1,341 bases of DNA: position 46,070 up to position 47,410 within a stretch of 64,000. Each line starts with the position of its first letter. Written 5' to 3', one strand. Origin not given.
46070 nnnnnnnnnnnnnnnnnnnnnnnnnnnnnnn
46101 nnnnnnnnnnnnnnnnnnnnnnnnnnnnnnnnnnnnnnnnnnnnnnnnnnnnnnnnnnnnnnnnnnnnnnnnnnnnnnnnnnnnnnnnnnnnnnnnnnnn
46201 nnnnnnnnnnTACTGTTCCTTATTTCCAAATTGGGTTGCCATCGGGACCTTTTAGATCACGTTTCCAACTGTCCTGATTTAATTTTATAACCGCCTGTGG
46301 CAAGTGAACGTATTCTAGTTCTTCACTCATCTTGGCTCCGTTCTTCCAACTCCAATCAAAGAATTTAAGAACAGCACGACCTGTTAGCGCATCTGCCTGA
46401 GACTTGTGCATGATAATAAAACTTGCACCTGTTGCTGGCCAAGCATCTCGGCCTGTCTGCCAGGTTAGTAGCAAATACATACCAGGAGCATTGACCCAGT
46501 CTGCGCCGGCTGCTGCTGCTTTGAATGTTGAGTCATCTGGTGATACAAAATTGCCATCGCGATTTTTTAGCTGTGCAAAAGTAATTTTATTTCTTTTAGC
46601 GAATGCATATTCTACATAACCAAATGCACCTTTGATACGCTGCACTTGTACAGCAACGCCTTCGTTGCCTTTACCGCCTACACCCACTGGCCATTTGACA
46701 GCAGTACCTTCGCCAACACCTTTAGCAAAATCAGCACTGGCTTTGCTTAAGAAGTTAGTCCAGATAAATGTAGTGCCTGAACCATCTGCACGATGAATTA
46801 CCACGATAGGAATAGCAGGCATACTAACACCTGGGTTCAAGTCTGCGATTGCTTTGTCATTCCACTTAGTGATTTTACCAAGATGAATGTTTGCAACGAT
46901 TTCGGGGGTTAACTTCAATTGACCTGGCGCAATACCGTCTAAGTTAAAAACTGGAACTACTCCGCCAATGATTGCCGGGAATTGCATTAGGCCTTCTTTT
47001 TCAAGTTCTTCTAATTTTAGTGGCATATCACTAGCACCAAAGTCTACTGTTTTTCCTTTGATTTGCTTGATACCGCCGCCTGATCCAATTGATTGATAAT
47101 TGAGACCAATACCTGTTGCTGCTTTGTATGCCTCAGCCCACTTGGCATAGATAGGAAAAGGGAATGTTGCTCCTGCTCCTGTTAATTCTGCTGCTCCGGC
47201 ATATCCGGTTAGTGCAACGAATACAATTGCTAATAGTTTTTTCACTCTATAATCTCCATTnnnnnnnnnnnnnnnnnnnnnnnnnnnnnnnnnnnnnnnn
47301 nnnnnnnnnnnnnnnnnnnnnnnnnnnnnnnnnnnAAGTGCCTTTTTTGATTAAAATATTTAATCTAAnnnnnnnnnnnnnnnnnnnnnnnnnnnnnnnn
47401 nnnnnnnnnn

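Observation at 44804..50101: Nutrient-uptake island: phosphate porin plus PstS operon and TctC/TctA transporter genes with a small OMP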

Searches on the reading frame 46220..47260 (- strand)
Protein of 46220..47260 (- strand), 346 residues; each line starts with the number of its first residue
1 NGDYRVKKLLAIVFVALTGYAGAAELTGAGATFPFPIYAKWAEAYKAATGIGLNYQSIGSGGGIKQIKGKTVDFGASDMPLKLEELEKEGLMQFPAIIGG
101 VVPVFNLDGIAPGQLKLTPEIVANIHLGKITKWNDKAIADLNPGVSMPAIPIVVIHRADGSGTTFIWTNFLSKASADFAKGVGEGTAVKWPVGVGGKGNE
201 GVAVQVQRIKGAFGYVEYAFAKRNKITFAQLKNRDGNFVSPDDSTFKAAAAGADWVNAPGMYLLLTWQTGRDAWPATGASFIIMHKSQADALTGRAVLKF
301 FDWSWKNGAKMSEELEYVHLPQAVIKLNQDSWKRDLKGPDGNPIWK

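Call 3: search_protein_families(library=pfam, proteins=[window:46220-47260:-], max_evalue=0.1)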
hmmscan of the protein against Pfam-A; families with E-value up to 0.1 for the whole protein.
window:46220-47260:- (346 aa): 4 families
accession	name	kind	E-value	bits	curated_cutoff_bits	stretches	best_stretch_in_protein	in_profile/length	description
PF12849.12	PBP_like_2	-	1.2e-33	117.5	27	1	22-243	8-208/267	PBP superfamily domain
PF01547.30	SBP_bac_1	-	2e-10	41.6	26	1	24-303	2-299/307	Bacterial extracellular solute-binding protein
PF12727.12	PBP_like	-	0.00027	20.6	27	0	46-81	5-41/193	PBP superfamily domain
PF13531.11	SBP_bac_11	-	0.0054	17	25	1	30-97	5-75/227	Bacterial extracellular solute-binding protein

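Call 4: search_protein_families(library=ncbifam, proteins=[window:46220-47260:-], max_evalue=0.1)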
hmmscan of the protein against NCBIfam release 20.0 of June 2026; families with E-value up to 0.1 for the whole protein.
window:46220-47260:- (346 aa): 4 families
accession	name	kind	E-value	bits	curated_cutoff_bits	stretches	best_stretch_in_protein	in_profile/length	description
NF008171.0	PRK10918.1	equivalog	6.5e-122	406.8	339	1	14-345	18-346/346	phosphate ABC transporter substrate-binding protein PstS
TIGR00975.1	3a0107s03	equivalog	3.1e-112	374.7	205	1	26-333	1-312/315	phosphate ABC transporter substrate-binding protein PstS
TIGR02136.1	ptsS_2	subfamily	1.3e-17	64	206.6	1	18-246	33-244/295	phosphate ABC transporter substrate-binding protein PstS family protein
TIGR04505.1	PtsS_plasma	equivalog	3.9e-06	26.5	175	1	29-75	34-80/334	phosphate ABC transporter substrate-binding protein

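Call 68: search_solved_structures(query=window:46220-47245:-, max_evalue=1e-10, show_alignments=1)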
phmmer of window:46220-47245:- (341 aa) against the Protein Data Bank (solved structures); distinct sequences matched with E-value up to 1e-10: 19.
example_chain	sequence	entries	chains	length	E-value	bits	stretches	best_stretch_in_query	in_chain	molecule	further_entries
5wnn_A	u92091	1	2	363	1.3e-111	376.4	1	10-331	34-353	Phosphate-binding protein PstS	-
9k3s_E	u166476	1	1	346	3e-109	368.6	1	15-340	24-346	Phosphate-binding protein PstS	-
1ixh_A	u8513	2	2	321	1.1e-108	366.7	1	19-340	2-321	PHOSPHATE-BINDING PROTEIN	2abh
1a54_A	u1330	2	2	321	2.1e-108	365.8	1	19-340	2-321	Phosphate-binding protein PstS | PHOSPHATE-BINDING PROTEIN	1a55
9k3x_E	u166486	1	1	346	3.5e-108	365.1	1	15-340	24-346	Phosphate-binding protein PstS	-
1ixi_A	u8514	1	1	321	5.8e-108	364.4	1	19-340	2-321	PHOSPHATE-BINDING PROTEIN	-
1quk_A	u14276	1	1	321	5.8e-108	364.3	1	19-340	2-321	PHOSPHATE-BINDING PROTEIN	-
1ixg_A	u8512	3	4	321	7.8e-108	363.9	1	19-340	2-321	PHOSPHATE-BINDING PROTEIN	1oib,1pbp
1qul_A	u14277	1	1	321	1.1e-107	363.5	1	19-340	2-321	PHOSPHATE-BINDING PROTEIN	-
1qui_A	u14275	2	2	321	1.5e-107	363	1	19-340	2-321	PHOSPHATE-BINDING PROTEIN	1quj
1a40_A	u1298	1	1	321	1.7e-107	362.8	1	19-340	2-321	PHOSPHATE-BINDING PERIPLASMIC PROTEIN PRECURSOR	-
8ods_A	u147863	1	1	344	1.9e-107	362.7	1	17-330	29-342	Phosphate-binding protein PstS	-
2z22_X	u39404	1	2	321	1.3e-106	359.9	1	19-340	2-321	Periplasmic phosphate-binding protein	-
35yt_A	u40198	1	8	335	2.3e-102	345.9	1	18-331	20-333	Phosphate-binding protein PstS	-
7xg7_A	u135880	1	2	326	5.5e-48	167.1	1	20-318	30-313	Phosphate transporter subunit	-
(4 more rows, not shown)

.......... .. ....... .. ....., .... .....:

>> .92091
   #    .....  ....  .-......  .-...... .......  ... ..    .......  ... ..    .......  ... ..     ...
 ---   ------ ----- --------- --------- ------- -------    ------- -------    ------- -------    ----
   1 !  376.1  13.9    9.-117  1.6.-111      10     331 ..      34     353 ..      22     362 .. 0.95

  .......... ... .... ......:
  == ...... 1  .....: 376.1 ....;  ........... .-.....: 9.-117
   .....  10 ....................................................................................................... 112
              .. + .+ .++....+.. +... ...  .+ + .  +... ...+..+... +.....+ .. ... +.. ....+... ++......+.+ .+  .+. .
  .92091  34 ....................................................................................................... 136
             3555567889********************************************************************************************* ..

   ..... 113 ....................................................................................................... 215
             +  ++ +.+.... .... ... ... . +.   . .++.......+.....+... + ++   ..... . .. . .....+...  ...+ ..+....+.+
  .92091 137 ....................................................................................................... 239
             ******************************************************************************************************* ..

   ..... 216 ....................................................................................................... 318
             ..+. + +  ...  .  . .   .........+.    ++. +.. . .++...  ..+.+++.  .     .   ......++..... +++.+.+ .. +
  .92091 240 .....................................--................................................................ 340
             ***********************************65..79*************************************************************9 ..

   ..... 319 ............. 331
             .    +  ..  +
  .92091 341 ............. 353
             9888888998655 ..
